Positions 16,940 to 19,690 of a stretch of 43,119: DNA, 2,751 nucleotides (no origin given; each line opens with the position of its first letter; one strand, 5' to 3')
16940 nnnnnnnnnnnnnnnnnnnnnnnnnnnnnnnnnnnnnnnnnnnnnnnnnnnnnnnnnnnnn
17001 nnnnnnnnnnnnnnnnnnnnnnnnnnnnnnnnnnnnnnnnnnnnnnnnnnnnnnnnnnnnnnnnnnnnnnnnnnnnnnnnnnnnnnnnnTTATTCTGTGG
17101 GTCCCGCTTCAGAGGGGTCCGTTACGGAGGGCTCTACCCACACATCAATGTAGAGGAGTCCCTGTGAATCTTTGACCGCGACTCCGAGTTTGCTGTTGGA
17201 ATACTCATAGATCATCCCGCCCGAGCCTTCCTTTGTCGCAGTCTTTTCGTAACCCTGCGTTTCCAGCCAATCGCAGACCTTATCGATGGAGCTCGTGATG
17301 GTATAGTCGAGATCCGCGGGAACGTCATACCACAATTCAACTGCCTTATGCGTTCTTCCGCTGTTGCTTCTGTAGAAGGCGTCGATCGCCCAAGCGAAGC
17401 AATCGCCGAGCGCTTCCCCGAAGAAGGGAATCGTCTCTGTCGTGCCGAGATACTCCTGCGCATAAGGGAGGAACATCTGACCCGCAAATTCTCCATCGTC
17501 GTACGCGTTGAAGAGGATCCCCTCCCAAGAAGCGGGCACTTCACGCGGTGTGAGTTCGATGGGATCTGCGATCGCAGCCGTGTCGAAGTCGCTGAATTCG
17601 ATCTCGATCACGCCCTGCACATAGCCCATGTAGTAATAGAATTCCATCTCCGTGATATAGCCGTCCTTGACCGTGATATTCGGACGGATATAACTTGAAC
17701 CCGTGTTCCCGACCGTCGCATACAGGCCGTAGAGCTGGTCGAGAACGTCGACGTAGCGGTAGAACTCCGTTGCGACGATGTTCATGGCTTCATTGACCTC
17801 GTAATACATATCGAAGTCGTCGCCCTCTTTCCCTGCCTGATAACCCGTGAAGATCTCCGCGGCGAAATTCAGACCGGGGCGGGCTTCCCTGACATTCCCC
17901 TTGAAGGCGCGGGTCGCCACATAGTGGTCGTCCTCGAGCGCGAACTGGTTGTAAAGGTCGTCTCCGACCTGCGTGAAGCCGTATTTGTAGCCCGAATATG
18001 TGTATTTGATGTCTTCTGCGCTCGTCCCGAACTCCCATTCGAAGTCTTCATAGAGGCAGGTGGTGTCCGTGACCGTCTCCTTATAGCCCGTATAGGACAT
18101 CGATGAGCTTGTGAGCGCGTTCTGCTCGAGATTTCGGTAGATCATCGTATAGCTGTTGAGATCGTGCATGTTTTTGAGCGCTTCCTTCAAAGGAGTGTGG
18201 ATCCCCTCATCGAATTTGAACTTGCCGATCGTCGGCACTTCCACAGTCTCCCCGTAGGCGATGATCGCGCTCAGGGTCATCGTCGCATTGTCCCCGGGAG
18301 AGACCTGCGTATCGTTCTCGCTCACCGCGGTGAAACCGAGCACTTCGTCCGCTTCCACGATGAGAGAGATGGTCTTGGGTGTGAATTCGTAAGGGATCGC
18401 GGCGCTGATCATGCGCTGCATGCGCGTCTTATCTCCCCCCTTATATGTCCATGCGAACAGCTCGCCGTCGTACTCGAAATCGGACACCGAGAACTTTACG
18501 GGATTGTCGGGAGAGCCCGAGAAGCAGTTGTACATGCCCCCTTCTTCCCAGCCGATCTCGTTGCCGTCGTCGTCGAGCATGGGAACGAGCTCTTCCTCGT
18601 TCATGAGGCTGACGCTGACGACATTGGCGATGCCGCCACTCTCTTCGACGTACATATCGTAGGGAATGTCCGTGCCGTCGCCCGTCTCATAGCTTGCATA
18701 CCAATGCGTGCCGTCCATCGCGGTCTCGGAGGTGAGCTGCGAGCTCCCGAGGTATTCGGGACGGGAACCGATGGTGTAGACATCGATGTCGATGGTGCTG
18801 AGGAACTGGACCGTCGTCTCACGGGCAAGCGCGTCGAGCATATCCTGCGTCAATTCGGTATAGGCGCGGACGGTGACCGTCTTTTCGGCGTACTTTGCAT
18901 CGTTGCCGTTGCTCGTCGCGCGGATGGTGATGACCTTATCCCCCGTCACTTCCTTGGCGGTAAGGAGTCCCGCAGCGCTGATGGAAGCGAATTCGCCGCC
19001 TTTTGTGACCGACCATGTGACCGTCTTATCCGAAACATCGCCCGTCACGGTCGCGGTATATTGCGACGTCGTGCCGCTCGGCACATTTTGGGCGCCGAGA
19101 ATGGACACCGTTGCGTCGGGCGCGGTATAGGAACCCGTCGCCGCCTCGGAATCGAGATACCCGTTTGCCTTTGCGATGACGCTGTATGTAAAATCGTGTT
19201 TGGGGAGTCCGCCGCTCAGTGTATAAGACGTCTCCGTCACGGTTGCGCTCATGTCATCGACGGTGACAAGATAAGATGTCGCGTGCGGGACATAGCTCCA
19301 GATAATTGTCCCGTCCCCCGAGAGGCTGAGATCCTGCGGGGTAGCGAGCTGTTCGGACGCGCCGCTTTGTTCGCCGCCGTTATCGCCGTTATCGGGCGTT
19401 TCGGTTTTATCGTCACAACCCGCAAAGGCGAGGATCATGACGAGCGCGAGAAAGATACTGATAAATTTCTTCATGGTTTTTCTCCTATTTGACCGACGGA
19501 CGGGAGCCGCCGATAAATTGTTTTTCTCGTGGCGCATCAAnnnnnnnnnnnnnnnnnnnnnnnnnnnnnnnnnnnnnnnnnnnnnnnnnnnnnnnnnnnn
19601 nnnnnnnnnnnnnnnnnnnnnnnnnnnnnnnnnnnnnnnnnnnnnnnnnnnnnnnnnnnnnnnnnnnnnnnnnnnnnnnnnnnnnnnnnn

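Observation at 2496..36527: A 34-kb one-strand locus couples a cell-envelope subtilase, a full Opp importer and five giant lipoproteins: a candidate Gram-positive 'protein utilisation locus'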

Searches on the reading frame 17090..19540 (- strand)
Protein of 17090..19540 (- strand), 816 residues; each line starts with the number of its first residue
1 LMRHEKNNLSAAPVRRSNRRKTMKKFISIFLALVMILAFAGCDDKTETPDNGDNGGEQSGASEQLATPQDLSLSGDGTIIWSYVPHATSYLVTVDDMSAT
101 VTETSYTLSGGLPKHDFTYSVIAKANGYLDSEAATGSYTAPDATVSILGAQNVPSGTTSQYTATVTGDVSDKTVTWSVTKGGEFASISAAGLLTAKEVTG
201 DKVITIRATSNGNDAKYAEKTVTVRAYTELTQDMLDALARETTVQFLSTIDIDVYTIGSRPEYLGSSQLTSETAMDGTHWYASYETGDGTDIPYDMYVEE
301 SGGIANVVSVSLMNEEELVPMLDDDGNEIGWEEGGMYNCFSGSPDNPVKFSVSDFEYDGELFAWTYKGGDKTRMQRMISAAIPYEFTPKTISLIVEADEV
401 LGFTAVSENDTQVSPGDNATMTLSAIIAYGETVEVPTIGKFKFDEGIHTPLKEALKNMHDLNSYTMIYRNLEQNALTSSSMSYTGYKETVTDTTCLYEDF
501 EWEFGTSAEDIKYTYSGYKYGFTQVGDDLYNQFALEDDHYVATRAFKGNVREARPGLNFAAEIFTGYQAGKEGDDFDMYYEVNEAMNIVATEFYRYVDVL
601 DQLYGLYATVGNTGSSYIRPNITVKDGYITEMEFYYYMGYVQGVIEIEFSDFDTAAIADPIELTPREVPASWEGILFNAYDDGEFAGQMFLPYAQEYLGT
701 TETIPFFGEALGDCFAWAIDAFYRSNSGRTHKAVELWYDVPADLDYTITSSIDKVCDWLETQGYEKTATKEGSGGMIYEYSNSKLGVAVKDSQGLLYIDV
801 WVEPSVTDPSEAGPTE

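Call 5: search_protein_families(library=pfam, proteins=[window:17090-19540:-], max_evalue=0.01)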
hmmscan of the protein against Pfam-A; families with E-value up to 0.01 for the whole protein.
window:17090-19540:- (816 aa): 1 family
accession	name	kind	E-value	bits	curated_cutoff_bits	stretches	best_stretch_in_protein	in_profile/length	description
PF02368.24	Big_2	-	0.0088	16.4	22.8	0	153-217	14-76/79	Bacterial Ig-like domain (group 2)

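Call 28: find_homologous_proteins(query=window:17090-19474:-, max_evalue=0.00001)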
Query window:17090-19474:- (794 aa): 60 proteins with E <= 0.00001 among 8000 candidates.
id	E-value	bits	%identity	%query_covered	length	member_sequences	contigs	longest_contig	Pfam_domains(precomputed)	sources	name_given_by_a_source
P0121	0.0e+0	1797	100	100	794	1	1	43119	-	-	-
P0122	0.0e+0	1417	80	99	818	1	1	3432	-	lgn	-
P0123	0.0e+0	1410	79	99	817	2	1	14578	-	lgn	-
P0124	0.0e+0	1312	74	99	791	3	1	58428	-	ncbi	-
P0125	7.6e-255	866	53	99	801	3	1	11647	-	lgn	-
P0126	8.8e-254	863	53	98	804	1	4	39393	-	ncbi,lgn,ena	-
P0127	6.2e-221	754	49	98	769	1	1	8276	-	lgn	-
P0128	4.1e-147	510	37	94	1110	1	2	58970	-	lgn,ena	-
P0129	4.5e-143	497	40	96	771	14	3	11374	-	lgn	-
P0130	3.8e-138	480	39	94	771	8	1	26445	PF02368.25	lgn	-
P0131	7.8e-138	479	38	98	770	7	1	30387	PF02368.25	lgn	-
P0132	1.5e-137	478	40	94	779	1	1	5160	-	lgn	-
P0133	3.4e-135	471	38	97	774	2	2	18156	-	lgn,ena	-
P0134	3.4e-133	464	36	98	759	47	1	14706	-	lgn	-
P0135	1.6e-132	462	37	98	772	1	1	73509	-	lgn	-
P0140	1.4e-124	436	38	83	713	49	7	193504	-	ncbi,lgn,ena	-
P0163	2.1e-105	372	33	98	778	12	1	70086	-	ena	-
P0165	2.7e-102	362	36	78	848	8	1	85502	-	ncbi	-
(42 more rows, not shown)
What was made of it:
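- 17090..19474 (-): lp794: an all-beta, multi-domain surface lipoprotein of a new family. Forty-six full-length homologs (call 28).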

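Call 29: find_encoding_contigs(protein=P0124, flank=10000, max_places=1)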
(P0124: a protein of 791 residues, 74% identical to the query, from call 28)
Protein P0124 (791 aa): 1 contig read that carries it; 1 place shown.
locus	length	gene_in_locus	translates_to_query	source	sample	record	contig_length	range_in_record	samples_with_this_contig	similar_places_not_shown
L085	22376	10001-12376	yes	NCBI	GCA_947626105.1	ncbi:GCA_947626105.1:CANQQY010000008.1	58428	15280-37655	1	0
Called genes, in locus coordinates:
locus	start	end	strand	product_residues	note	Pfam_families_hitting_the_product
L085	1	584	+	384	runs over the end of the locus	PF00005:ABC_tran, PF13304:AAA_21 (weak), PF08352:oligo_HPY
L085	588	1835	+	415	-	PF00005:ABC_tran, PF13401:AAA_22 (faint), PF13304:AAA_21 (faint), PF08352:oligo_HPY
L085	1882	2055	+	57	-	-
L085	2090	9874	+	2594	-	PF00082:Peptidase_S8, PF02225:PA, PF06280:fn3_5, PF02368:Big_2 (faint), PF21461:HL_N-beta (faint), PF13306:LRR_5, PF13855:LRR_8 (faint), PF13306:LRR_5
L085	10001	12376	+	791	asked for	-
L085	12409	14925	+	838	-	-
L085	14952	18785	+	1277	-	PF07523:Big_3 (faint)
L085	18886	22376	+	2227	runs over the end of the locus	PF09479:Flg_new (weak)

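Call 30: find_encoding_contigs(protein=P0126, flank=10000, max_places=1)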
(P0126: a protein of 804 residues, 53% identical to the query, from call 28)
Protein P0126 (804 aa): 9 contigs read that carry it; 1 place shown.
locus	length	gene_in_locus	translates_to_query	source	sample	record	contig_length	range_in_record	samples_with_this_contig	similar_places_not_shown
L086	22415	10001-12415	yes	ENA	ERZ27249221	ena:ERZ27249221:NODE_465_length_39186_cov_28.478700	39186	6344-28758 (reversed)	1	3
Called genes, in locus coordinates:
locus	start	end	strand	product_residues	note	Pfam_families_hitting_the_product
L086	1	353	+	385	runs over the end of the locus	PF00005:ABC_tran, PF13304:AAA_21 (weak), PF08352:oligo_HPY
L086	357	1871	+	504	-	PF00005:ABC_tran, PF13304:AAA_21 (faint), PF08352:oligo_HPY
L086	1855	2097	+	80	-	-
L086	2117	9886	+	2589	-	PF00082:Peptidase_S8, PF02225:PA, PF06280:fn3_5 (weak), PF02368:Big_2 (faint), PF21461:HL_N-beta (faint), PF13306:LRR_5, PF13855:LRR_8 (faint), PF13306:LRR_5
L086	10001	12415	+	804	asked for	-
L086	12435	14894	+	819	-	-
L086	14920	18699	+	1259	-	PF07523:Big_3 (faint)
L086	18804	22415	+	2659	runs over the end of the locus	PF09479:Flg_new (faint)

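Call 31: find_encoding_contigs(protein=P0140, flank=10000, max_places=1)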
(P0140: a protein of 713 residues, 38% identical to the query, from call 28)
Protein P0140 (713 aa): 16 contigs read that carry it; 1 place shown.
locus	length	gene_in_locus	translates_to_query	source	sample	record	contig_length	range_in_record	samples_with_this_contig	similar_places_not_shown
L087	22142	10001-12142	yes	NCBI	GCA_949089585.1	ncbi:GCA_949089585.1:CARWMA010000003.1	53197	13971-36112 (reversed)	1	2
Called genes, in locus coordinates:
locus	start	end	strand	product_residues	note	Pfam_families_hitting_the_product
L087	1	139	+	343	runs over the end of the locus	PF12911:OppC_N, PF00528:BPD_transp_1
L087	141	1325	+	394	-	PF00005:ABC_tran, PF13304:AAA_21 (weak), PF08352:oligo_HPY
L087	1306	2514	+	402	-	PF00005:ABC_tran, PF13304:AAA_21 (faint), PF08352:oligo_HPY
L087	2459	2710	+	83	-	-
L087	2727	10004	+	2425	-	PF00082:Peptidase_S8, PF02225:PA, PF06280:fn3_5, PF21461:HL_N-beta (faint), PF02368:Big_2 (weak), PF13306:LRR_5, PF13306:LRR_5, PF13306:LRR_5, +3 more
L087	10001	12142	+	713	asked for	-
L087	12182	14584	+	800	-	-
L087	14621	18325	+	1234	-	-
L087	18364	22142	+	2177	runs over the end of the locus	PF09479:Flg_new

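Call 32: find_encoding_contigs(protein=P0163, flank=10000, max_places=1)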
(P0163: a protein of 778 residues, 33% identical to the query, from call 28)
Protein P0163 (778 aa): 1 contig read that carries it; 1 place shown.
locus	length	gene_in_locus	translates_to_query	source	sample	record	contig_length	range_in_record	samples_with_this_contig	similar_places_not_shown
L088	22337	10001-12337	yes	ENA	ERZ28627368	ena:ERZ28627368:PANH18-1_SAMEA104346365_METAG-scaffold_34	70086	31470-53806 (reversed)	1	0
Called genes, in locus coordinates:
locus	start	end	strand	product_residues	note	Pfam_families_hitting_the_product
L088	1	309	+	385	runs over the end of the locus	PF00005:ABC_tran, PF13304:AAA_21 (weak), PF08352:oligo_HPY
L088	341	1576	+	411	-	PF00005:ABC_tran, PF13304:AAA_21 (faint), PF08352:oligo_HPY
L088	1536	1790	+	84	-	-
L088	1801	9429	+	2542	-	PF00082:Peptidase_S8, PF02225:PA, PF06280:fn3_5, PF02368:Big_2, PF13306:LRR_5, PF13855:LRR_8 (faint), PF23952:LRR_EndoS (faint), PF13306:LRR_5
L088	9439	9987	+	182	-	-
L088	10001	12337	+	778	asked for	-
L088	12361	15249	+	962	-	-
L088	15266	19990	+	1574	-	-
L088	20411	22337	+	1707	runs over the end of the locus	-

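Call 33: find_encoding_contigs(protein=P0165, flank=10000, max_places=1)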
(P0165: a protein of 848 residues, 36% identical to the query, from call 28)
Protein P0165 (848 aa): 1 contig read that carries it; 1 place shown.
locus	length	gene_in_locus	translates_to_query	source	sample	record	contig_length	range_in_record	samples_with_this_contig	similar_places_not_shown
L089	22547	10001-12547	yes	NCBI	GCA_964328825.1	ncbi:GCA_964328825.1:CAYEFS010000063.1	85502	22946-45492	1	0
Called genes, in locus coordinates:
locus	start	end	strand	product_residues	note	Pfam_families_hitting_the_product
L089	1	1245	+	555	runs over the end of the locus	PF00005:ABC_tran, PF08352:oligo_HPY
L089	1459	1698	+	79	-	-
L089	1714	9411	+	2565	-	PF00082:Peptidase_S8, PF02225:PA, PF06280:fn3_5 (weak), PF02368:Big_2, PF13306:LRR_5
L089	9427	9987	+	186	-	-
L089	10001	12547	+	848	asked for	-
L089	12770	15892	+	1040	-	-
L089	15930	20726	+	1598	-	PF07523:Big_3 (faint)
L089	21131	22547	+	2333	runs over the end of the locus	PF09479:Flg_new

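Call 53: predict_structure(alignment_id=A3)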
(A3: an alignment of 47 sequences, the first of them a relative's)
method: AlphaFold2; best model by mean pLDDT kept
length: 794 residues; sequences in the alignment: 47
mean_pLDDT: 85.1   pTM: 0.63
mean pLDDT of the five models: 85.1, 84.2, 82.6, 82.1, 82.1
residues with pLDDT >= 90: 411; 70-90: 293; 50-70: 46; < 50: 44
segments of 3 or more residues with pLDDT < 50: 1-3, 17-39, 658-663, 785-794
pLDDT, mean of each block of 10 residues (from residue 1): 54 48 36 39 91 88 93 90 86 88 92 87 82 89 83 92 93 87 91 87 88 92 93 85 87 95 71 90 92 91 88 89 85 87 88 92 91 89 90 85 91 93 95 93 93 77 92 93 83 92 91 91 84 83 92 91 85 60 79 83 95 86 93 92 90 67 71 93 91 88 89 86 77 96 90 88 94 91 57 39
secondary structure, 60 per line:
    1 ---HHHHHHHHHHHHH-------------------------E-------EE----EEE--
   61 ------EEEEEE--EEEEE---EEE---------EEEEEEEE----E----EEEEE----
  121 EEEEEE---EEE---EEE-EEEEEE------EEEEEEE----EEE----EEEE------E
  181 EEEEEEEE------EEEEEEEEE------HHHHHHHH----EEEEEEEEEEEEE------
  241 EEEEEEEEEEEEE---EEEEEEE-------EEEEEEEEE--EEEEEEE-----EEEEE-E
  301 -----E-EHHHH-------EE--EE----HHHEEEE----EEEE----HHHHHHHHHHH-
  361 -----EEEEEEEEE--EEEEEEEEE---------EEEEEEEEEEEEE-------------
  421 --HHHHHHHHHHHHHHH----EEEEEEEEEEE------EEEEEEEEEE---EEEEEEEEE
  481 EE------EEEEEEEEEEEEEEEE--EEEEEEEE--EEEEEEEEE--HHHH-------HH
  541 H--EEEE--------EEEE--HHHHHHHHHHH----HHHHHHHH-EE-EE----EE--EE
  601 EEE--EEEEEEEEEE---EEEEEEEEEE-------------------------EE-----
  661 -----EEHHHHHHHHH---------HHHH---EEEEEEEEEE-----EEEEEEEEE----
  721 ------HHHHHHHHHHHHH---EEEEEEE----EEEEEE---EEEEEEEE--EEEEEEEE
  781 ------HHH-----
elements in order (helices of 4 or more, strands of 3 or more residues): H4-16 E56-58 E67-72 E75-79 E83-85 E95-102 E112-116 E121-126 E130-132 E136-138 E140-145 E152-158 E163-165 E170-173 E180-188 E195-203 H210-217 E222-234 E241-253 E257-263 E271-279 E282-288 E294-298 H309-312 E333-336 E341-344 H349-359 E366-374 E377-385 E395-407 H423-437 E442-452 E459-468 E472-482 E489-504 E507-514 E517-525 H528-531 E544-547 E556-559 H562-572 H577-584 E599-603 E606-615 E619-628 H668-676 H686-689 E693-702 E708-716 H727-739 E743-749 E754-759 E763-770 E773-780
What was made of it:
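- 17090..19474 (-): AlphaFold2 pLDDT is 85.1 (call 53).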

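Call 56: fold_search(model_id=the predicted structure, library=pdb)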
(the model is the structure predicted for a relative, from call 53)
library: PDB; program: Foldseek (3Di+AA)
matches with E <= 10: 1593; with E <= 0.001: 29
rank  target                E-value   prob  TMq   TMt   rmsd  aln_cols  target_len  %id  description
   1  7r5k_10               4.2e-06  0.91  0.11  0.06  34.1       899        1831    9  Human nuclear pore complex (constricted) (released 2022-06-22)
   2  8uin_A                1.4e-05  0.99  0.13  0.15  32.3       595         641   11  Structure of the C3bBb-albicin complex (released 2024-05-08)
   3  9oyz_B                1.4e-05  0.98  0.14  0.12  31.4       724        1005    9  Cryo-EM structure of chicken ROS1 in apo-state. Cryo-EM refinement is focused on the "head" region of chicken ROS1. (released 2026-02-25)
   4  7z47_G                3.6e-05  0.77  0.12  0.11  32.9       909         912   10  Tail of bacteriophage SU10 (released 2022-08-10)
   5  8eok_G                4.2e-05  0.89  0.13  0.15  37.8       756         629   11  Structure of the C3bB proconvertase in complex with lufaxin and factor Xa (released 2023-08-30)
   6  8dfm_A                8.7e-05  0.80  0.09  0.14  30.2       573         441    8  Ectodomain of full-length wild-type KIT-SCF dimers (released 2023-03-29)
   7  7z4b_DW               1.0e-04  0.30  0.09  0.08  37.4       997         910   10  Bacteriophage SU10 virion (C1) (released 2022-12-28)
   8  8uin_G                1.2e-04  0.93  0.13  0.15  34.2       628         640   11  Structure of the C3bBb-albicin complex (released 2024-05-08)
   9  2qki_A                1.5e-04  0.94  0.13  0.16  34.0       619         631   12  Human C3c in complex with the inhibitor compstatin (released 2007-08-14)
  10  9cmg_B                2.2e-04  0.47  0.08  0.11  24.5       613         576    5  Transferrin Binding Protein A in complex with transferrin binding protein B and transferrin (iron bound in both lobes  (released 2026-03-04)
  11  8xci_Z                2.3e-04  0.99  0.13  0.22  19.6       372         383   16  Open state of central tail fiber of bacteriophage lambda upon binding to LamB (released 2024-05-01)
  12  3l5n_A                2.3e-04  0.89  0.12  0.14  34.2       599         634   10  Staphylococcal Complement Inhibitor (SCIN) in complex with Human Complement Component C3b (released 2010-08-04)
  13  8coe_C                2.4e-04  0.82  0.12  0.14  34.3       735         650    7  complement C5 in complex with the LCP0195 nanobody (released 2024-01-03)
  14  7ad6_B                2.6e-04  0.72  0.12  0.14  34.5       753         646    7  Crystal structure of human complement C5 in complex with the K92 bovine knob domain peptide. (released 2021-03-10)
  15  3nms_A                3.2e-04  0.92  0.13  0.15  33.2       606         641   10  Staphylococcal Complement Inhibitor (SCIN) in complex with Human Complement C3c (released 2010-08-04)
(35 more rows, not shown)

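Call 87: search_solved_structures(query=A3, max_evalue=1)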
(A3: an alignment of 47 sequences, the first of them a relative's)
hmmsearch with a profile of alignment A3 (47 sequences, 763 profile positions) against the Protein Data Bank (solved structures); distinct sequences matched with E-value up to 1: 6.
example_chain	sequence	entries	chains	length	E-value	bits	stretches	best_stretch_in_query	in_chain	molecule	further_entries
7x30_P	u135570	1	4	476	6.6e-06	28.1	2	110-182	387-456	Hoc-like protein ORF90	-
8hqz_p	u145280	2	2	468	8.7e-06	27.7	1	110-194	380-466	Tail tube protein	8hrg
3fd0_A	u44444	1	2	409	0.28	12.8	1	281-340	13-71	putative cystathionine beta-lyase involved in aluminum resistance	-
3mlg_A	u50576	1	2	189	0.35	12.5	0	631-678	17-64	2X chimera of Helicobacter pylori protein HP0242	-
21gi_A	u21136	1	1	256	0.54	11.9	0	629-678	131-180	A designed protein Three-twist Knot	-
5oj2_A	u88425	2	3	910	0.95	11.1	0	90-165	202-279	MAM domain-containing glycosylphosphatidylinositol anchor protein 1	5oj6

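Call 102: search_protein_families(library=ncbifam, proteins=[window:17093-19474:-], max_evalue=0.001)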
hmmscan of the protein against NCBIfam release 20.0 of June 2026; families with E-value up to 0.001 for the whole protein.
window:17093-19474:- (794 aa): 0 families
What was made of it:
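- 17090..19474 (-): No Pfam or NCBIfam hit (calls 5, 102).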
